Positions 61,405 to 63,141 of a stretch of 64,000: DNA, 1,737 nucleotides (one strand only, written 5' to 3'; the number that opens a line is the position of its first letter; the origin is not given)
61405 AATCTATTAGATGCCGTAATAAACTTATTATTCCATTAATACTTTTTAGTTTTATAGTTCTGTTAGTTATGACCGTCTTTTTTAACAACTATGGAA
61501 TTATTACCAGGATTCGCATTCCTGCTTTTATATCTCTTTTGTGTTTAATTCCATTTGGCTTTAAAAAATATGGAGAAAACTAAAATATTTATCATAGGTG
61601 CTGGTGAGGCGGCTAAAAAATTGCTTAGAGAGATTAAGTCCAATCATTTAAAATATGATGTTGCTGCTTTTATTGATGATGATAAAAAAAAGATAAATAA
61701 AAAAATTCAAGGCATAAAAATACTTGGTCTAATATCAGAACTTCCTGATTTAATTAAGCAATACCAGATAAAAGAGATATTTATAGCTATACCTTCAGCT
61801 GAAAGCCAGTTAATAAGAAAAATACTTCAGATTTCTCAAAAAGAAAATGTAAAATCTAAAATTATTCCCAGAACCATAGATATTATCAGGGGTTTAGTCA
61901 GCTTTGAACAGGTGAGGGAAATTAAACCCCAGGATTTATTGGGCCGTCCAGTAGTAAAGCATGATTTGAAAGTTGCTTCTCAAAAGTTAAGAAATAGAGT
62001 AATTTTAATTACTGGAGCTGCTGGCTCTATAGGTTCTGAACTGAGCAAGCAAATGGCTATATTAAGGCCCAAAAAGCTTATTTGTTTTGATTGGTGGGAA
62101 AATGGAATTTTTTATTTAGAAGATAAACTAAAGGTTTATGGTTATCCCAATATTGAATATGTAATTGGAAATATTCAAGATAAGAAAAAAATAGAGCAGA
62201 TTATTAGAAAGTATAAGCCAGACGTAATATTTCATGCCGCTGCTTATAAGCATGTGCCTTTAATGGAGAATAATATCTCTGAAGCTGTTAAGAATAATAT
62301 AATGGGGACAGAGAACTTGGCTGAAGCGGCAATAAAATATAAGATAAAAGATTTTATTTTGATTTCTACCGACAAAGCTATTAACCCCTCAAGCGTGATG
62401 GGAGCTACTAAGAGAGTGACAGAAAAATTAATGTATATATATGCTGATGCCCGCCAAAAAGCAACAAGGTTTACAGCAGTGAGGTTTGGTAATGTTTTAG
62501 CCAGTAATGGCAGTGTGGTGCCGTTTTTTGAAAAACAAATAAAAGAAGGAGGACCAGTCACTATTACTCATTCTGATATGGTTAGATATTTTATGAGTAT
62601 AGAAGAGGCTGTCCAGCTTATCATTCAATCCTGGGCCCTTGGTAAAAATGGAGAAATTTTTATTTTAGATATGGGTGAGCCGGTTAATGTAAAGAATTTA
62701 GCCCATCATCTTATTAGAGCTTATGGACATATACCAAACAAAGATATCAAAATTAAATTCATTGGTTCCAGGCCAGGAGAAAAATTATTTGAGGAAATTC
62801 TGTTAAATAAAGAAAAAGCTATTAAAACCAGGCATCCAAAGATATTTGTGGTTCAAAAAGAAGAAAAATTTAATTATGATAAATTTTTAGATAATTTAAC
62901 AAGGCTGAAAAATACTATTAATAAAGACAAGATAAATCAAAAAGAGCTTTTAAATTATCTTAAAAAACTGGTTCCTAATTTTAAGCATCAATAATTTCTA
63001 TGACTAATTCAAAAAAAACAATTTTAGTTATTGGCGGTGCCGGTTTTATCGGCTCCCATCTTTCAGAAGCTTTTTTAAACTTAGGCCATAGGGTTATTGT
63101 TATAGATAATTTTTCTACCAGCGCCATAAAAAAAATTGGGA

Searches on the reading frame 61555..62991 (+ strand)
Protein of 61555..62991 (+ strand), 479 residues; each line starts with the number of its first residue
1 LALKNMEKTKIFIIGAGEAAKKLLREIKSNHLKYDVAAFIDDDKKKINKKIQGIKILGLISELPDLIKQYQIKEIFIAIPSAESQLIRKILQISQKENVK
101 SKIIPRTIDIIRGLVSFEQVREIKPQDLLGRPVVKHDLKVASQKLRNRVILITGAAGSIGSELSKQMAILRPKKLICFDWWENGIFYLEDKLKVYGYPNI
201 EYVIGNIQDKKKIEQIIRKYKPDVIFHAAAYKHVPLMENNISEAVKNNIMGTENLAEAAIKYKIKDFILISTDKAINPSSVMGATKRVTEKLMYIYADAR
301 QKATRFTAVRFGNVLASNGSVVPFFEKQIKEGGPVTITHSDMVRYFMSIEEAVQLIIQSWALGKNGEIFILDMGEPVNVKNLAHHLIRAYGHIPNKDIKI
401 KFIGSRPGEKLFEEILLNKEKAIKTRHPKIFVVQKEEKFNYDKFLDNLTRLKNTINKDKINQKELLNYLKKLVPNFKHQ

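Call 45: search_protein_families(library=pfam, proteins=[window:61555-62991:+], max_evalue=0.00001)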
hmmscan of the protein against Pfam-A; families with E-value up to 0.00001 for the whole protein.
window:61555-62991:+ (479 aa): 9 families
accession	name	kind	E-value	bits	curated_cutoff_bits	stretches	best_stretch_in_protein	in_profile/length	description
PF02719.21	Polysacc_synt_2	-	5.7e-114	380.7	20.2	1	150-434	1-292/293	Polysaccharide biosynthesis protein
PF01370.27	Epimerase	-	3.2e-22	79.5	20.9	1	150-367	1-235/240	NAD dependent epimerase/dehydratase family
PF16363.11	GDP_Man_Dehyd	-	9.4e-16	58.6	27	1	151-273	1-130/332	GDP-mannose 4,6 dehydratase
PF04321.23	RmlD_sub_bind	-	4.7e-15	55.9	27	1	150-274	3-103/287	RmlD substrate binding domain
PF13727.12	CoA_binding_3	-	3.1e-12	47.3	25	1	12-105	81-175/175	CoA-binding domain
PF01073.25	3Beta_HSD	-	5e-12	45.9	22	1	151-319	1-162/280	3-beta hydroxysteroid dehydrogenase/isomerase family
PF02629.25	CoA_binding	-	2e-07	32.1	22.3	1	7-84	2-78/97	CoA binding domain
PF17836.7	PglD_N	-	7.8e-07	30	23.4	1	10-79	1-65/78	PglD N-terminal domain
PF13460.12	NAD_binding_10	-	1.9e-06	28.3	27.2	0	190-305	30-129/184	NAD(P)H-binding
